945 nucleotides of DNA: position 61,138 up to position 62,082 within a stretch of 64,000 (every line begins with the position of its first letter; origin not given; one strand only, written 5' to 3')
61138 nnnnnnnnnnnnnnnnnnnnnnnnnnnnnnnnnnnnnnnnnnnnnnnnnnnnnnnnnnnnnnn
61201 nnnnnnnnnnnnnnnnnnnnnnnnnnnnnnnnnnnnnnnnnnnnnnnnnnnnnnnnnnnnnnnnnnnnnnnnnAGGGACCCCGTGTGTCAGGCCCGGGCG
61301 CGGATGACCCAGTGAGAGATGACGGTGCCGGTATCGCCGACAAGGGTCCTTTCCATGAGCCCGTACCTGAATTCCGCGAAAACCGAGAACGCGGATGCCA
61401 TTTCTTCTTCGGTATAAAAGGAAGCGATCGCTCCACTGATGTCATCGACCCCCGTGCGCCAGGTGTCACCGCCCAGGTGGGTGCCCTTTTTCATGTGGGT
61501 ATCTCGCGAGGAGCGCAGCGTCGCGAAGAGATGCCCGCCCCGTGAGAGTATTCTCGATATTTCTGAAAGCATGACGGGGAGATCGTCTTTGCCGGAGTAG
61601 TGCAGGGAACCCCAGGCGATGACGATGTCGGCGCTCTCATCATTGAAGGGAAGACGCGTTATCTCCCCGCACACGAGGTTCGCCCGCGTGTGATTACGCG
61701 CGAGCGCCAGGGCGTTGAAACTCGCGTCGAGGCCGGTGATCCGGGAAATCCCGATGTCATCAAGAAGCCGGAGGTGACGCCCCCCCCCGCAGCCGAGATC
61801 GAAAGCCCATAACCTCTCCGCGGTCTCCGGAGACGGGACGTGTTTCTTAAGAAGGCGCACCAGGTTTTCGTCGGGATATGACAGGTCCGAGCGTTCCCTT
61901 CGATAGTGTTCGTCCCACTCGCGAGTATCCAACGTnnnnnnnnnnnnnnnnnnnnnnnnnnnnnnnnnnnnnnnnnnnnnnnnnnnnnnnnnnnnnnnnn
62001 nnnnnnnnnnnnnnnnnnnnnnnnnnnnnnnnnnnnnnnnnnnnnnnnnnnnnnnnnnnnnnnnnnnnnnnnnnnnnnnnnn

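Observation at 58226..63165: Uncharacterised four-gene minus-strand operon: ATP-grasp, methyltransferase, Zn-ribbon methyltransferase, LTA-synthase-like transferase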

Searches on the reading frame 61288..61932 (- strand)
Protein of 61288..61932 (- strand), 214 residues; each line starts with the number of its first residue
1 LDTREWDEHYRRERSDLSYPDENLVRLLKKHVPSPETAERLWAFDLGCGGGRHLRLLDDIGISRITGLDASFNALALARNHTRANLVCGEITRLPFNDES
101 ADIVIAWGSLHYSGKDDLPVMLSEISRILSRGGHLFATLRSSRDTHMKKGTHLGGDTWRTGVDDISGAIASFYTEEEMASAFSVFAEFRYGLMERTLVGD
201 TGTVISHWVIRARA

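Call 3: search_protein_families(library=pfam, proteins=[window:61288-61932:-], max_evalue=0.01)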
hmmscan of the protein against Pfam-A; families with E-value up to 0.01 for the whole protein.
window:61288-61932:- (214 aa): 8 families
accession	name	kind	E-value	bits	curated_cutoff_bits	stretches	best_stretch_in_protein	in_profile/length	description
PF08241.18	Methyltransf_11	-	6.6e-21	75.2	21.2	1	45-136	2-94/95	Methyltransferase domain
PF13649.12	Methyltransf_25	-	1.8e-18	67.5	27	1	45-133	3-97/97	Methyltransferase domain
PF08242.18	Methyltransf_12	-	3.3e-10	41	30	1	45-135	2-98/98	Methyltransferase domain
PF13847.12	Methyltransf_31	-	9.7e-10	38.7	27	1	44-138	8-110/145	Methyltransferase domain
PF13489.12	Methyltransf_23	-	4.2e-09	36.8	27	1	44-182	27-154/164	Methyltransferase domain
PF05148.21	Methyltransf_8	-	3.9e-07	30.6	27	1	37-143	70-162/219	Hypothetical methyltransferase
PF03291.22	mRNA_G-N7_MeTrfase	-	9.4e-06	25.4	26.6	1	29-145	50-188/315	mRNA (guanine-N(7))-methyltransferase domain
PF01209.24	Ubie_methyltran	-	0.00088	19.1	20.1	1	43-143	51-156/233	ubiE/COQ5 methyltransferase family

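Call 4: search_protein_families(library=ncbifam, proteins=[window:61288-61932:-], max_evalue=0.01)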
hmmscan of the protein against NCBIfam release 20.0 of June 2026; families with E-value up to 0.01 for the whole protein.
window:61288-61932:- (214 aa): 22 families
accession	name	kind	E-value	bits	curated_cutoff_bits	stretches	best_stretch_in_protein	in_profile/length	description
NF045667.1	MTase_DVU1556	equivalog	2.4e-13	50.1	155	1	44-138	27-120/213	DVU_1556 family methyltransferase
NF045649.1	2X_seleno_MduS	exception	2.8e-11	43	380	1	43-178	45-183/338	methyltransferase domain-containing selenoprotein MduS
TIGR02072.1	BioC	equivalog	5.2e-10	39.5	184.95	1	22-137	21-132/244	malonyl-ACP O-methyltransferase BioC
NF007610.0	PRK10258.1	equivalog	3.2e-08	33.2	342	1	43-141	46-143/251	malonyl-ACP O-methyltransferase BioC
NF045823.1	PthPhpthDimycoMt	equivalog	3.5e-08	32.9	300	1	56-144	84-174/256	phthiotriol/phenolphthiotriol dimycocerosates methyltransferase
NF045825.1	FAmtase_mtf2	equivalog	6.4e-08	32.1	400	1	46-144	65-166/248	fatty-acid O-methyltransferase Mtf2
NF001244.0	PRK00216.1-5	equivalog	2.7e-07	30.1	216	1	42-136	51-152/236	bifunctional demethylmenaquinone methyltransferase/2-methoxy-6-polyprenyl-1,4-benzoquinol methylase UbiE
TIGR01934.1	MenG_MenH_UbiE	subfamily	3.7e-07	29.7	158.35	1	43-137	43-141/223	ubiquinone/menaquinone biosynthesis methyltransferase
NF001243.0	PRK00216.1-4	equivalog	1.4e-05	24.5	235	1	43-137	51-151/237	demethylmenaquinone methyltransferase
NF008823.0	PRK11873.1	subfamily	1.6e-05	24.5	263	1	44-135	82-179/272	arsenite methyltransferase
NF047649.1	MTase_UXPK_star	exception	2.1e-05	23.7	460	1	44-136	82-180/283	methyltransferase/UXPK-star double selenoprotein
NF041537.1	ArsM_AhpD_UU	exception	3.3e-05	22.8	510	1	44-136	81-179/345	arsenite methyltransferase/AhpD domain selenoprotein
NF004452.0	PRK05785.1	equivalog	6.2e-05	22.6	207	1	43-128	55-136/228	hypothetical protein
NF001241.0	PRK00216.1-2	equivalog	9.3e-05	22.2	327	1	44-137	56-147/231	demethylmenaquinone methyltransferase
TIGR02752.1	MenG_heptapren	equivalog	0.00011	21.8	419.85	1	43-137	49-149/231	demethylmenaquinone methyltransferase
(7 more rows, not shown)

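Call 22: search_solved_structures(query=window:61288-61932:-, max_evalue=0.001)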
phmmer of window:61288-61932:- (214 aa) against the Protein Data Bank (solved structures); distinct sequences matched with E-value up to 0.001: 15.
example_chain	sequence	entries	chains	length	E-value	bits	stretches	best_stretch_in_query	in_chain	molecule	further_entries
9w6x_A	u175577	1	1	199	1.9e-10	43.9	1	16-140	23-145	YtkW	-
2p8j_A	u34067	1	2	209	4.1e-09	39.5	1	66-157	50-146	S-adenosylmethionine-dependent methyltransferase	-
6f5z_A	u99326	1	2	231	2e-08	37.3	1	42-141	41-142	24-sterol C-methyltransferase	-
8gdu_A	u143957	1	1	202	7e-07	32.2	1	6-144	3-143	Methyltransferase domain-containing protein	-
6uv6_A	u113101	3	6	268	2.3e-06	30.5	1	43-136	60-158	D-glucose O-methyltransferase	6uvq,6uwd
6mro_A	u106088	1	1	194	6.7e-06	29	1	6-142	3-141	methyl transferase from Methanosarcina acetivorans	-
1ve3_A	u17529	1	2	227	1.1e-05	28.2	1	41-160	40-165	hypothetical protein PH0226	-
3bkw_A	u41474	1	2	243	0.00012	24.9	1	41-138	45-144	S-adenosylmethionine dependent methyltransferase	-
4pne_A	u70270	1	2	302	0.00016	24.5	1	44-162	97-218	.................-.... protein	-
3g5l_A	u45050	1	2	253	0.00022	24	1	28-118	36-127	Putative S-adenosylmethionine dependent methyltransferase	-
8zc8_A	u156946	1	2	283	0.00023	24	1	43-138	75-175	MitM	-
21zq_A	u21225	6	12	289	0.00024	23.9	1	43-138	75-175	MitM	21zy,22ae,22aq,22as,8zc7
3f4k_A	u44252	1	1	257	0.00036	23.3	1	43-137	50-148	Putative methyltransferase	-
3svz_A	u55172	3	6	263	0.00037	23.3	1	43-137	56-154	Putative methyltransferase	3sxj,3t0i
2p35_A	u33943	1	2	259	0.00096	21.9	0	40-159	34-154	Trans-aconitate 2-methyltransferase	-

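Call 29: find_homologous_proteins(query=window:61288-61932:-, max_evalue=0.001)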
Query window:61288-61932:- (214 aa): 248 proteins with E <= 0.001 among 515 candidates; the best 120 are listed.
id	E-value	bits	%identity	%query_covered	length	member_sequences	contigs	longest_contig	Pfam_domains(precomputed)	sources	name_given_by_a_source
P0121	4.8e-133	459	96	100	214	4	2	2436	PF13847.13,PF13489.13,PF13649.13,PF05148.22,PF03291.23,PF08241.19,PF08242.19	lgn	-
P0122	9.2e-88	311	64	100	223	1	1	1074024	PF13489.13,PF13649.13,PF08241.19,PF08242.19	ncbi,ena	-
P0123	1.2e-86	308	65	97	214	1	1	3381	PF13847.13,PF13489.13,PF13649.13,PF08241.19,PF08242.19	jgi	-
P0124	5.4e-79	283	60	98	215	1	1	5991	PF13847.13,PF13489.13,PF13649.13,PF08241.19,PF08242.19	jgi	jgi:ubiquinone/menaquinone biosynthesis C-methylase UbiE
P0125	3.4e-78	280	62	100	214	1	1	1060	PF13847.13,PF13489.13,PF13649.13,PF01209.25,PF08241.19,PF08242.19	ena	-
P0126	3.4e-78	280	57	100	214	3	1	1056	PF13847.13,PF13489.13,PF13649.13,PF05148.22,PF08241.19,PF08242.19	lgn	-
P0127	8.1e-78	279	57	100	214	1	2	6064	PF13847.13,PF13489.13,PF13649.13,PF05148.22,PF03291.23,PF08241.19,PF08242.19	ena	-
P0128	2.1e-77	277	57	100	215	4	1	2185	PF13847.13,PF13489.13,PF13649.13,PF08241.19,PF08242.19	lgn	-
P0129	2.2e-77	277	60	100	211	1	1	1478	PF13847.13,PF13489.13,PF13649.13,PF05148.22,PF03291.23,PF01209.25,PF08241.19,PF08242.19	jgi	jgi:ubiquinone/menaquinone biosynthesis C-methylase UbiE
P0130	3.1e-77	277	58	99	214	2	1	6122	PF13489.13,PF13649.13,PF08241.19,PF08242.19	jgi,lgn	jgi:SAM-dependent methyltransferase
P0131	1.5e-76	275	55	100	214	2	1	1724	PF13847.13,PF13489.13,PF13649.13,PF08241.19,PF08242.19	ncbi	-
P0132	1.8e-76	274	60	100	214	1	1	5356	PF13847.13,PF13489.13,PF13649.13,PF05148.22,PF03291.23,PF08241.19,PF08242.19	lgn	-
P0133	3.1e-76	274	57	100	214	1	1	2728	PF13847.13,PF13489.13,PF13649.13,PF08241.19,PF08242.19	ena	-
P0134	3.2e-76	274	57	99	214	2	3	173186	PF13847.13,PF13489.13,PF13649.13,PF08241.19,PF08242.19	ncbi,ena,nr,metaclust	ncbi:MAG: hypothetical protein A2W19_05225 [Spirochaetes bacterium RBG_16_49_21]|nr:MAG: hypothetica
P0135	3.3e-76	274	58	97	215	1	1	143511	PF13847.13,PF13489.13,PF13649.13,PF08241.19,PF08242.19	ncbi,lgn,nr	ncbi:MAG: class I SAM-dependent methyltransferase [Spirochaetes bacterium]|nr:class I SAM-dependent 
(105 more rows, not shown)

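Call 52: search_solved_structures(query=A4, max_evalue=0.0001)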
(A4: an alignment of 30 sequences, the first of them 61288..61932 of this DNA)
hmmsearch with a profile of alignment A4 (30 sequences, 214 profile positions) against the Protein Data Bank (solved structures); distinct sequences matched with E-value up to 0.0001: 39.
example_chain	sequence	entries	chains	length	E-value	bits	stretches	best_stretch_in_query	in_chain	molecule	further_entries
1ve3_A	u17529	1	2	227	1.6e-11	47.3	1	38-164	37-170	hypothetical protein PH0226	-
2p8j_A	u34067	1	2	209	1.7e-11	47.2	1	39-185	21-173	S-adenosylmethionine-dependent methyltransferase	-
2avn_A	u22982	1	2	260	6.7e-11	45.2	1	26-158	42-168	ubiquinone/menaquinone biosynthesis methyltransferase-related protein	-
9w6x_A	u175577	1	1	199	1.3e-10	44.3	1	5-136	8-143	YtkW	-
6f5z_A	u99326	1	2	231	6.5e-09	38.7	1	37-140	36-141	24-sterol C-methyltransferase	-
3g5l_A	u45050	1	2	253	1e-07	34.8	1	37-135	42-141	Putative S-adenosylmethionine dependent methyltransferase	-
3i9f_A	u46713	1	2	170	3.1e-07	33.2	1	40-136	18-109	Putative type 11 methyltransferase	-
3l8d_A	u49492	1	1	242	5.4e-07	32.4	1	38-135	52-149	Methyltransferase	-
3jwj_A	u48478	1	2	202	1.1e-06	31.4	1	33-84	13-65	Hen1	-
3jwh_A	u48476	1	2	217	1.2e-06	31.4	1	33-84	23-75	Hen1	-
3bkw_A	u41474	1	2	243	1.3e-06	31.2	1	40-136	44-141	S-adenosylmethionine dependent methyltransferase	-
6uv6_A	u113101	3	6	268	1.3e-06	31.1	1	27-135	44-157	D-glucose O-methyltransferase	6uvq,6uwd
3dlc_A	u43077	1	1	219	1.4e-06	31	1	39-136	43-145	Putative S-adenosyl-L-methionine-dependent Methyltransferase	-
3jwg_A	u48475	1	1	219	2.8e-06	30.1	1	35-98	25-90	Methyltransferase type 12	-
3jwi_A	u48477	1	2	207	2.8e-06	30.1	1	35-98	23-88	Methyltransferase type 12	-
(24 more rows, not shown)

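Call 57: predict_structure(alignment_id=A4)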
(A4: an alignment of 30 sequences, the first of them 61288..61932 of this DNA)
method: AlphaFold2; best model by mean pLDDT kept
length: 214 residues; sequences in the alignment: 30
mean_pLDDT: 89.2   pTM: 0.85
mean pLDDT of the five models: 89.2, 86.9, 86.3, 86.2, 84.1
residues with pLDDT >= 90: 147; 70-90: 47; 50-70: 15; < 50: 5
segments of 3 or more residues with pLDDT < 50: 14-16
pLDDT, mean of each block of 10 residues (from residue 1): 54 52 85 83 95 90 95 93 94 97 95 94 98 96 93 95 88 97 97 86 90 97
secondary structure, 60 per line:
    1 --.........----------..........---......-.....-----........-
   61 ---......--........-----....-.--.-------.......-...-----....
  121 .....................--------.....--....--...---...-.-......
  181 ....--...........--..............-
elements in order: H3-11 H22-31 H35-40 E42-46 H52-59 E64-69 H72-79 E85-88 E101-107 H117-128 E129-141 E150-154 E157-160 E169-171 H175-184 E187-197 E200-213

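Call 59: fold_search(model_id=the predicted structure, library=pdb)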
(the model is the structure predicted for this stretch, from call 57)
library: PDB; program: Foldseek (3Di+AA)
matches with E <= 10: 1821; with E <= 0.001: 1402
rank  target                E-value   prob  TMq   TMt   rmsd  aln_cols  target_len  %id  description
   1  2p8j_B                4.0e-16  1.00  0.72  0.75   3.5       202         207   24  Crystal structure of S-adenosylmethionine-dependent methyltransferase (NP_349143.1) from Clostridium acetobutylicum at (released 2007-04-24)
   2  2p8j_A                7.0e-16  1.00  0.71  0.74   4.1       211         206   24  Crystal structure of S-adenosylmethionine-dependent methyltransferase (NP_349143.1) from Clostridium acetobutylicum at (released 2007-04-24)
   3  3sm3                  2.6e-13  1.00  0.65  0.65   3.8       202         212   20  Crystal Structure of SAM-dependent methyltransferases Q8PUK2_METMA from Methanosarcina mazei. Northeast Structural Genom (released 2011-07-20)
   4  3bkw_B                3.4e-13  1.00  0.67  0.66   6.3       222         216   21  Crystal structure of S-adenosylmethionine dependent methyltransferase (NP_104914.1) from Mesorhizobium loti at 1.60 A  (released 2007-12-18)
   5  3bkw_A                5.3e-13  1.00  0.68  0.67   6.0       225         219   19  Crystal structure of S-adenosylmethionine dependent methyltransferase (NP_104914.1) from Mesorhizobium loti at 1.60 A  (released 2007-12-18)
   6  7f1e_A                6.8e-13  1.00  0.72  0.64   8.2       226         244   18  Structure of METTL6 bound with SAM (released 2022-01-12)
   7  8owx_A                1.2e-12  1.00  0.74  0.69   8.0       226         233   18  Crystal Structure of METTL6 bound to SAH (released 2024-05-08)
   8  8p7b_A                1.9e-12  1.00  0.69  0.63   8.1       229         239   18  CryoEM structure of METTL6 tRNA SerRS complex in a 1:2:2 stoichiometry (released 2024-06-12)
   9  7f1e_B                2.3e-12  1.00  0.69  0.65   7.9       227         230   18  Structure of METTL6 bound with SAM (released 2022-01-12)
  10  1vlm_B                2.7e-12  1.00  0.58  0.59   9.2       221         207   20  Crystal structure of SAM-dependent methyltransferase, possible histamine N-methyltransferase (TM1293) from Thermotoga  (released 2004-08-24)
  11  8owx_B                3.5e-12  1.00  0.69  0.61   8.3       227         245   18  Crystal Structure of METTL6 bound to SAH (released 2024-05-08)
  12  3cc8                  4.0e-12  1.00  0.64  0.64   4.8       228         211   17  Crystal structure of a putative methyltransferase (bce_1332) from bacillus cereus atcc 10987 at 1.64 A resolution (released 2008-03-04)
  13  3e23                  4.5e-12  1.00  0.71  0.76   5.1       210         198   18  Crystal structure of the RPA2492 protein in complex with SAM from Rhodopseudomonas palustris, Northeast Structural Genom (released 2008-09-30)
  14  3l8d                  7.0e-12  1.00  0.69  0.72   4.6       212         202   15  Crystal structure of methyltransferase from Bacillus Thuringiensis (released 2010-01-12)
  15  6mro                  8.5e-12  1.00  0.58  0.64   4.1       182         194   19  Crystal structure of methyl transferase from Methanosarcina acetivorans at 1.6 Angstroms resolution, Northeast Structura (released 2018-10-24)
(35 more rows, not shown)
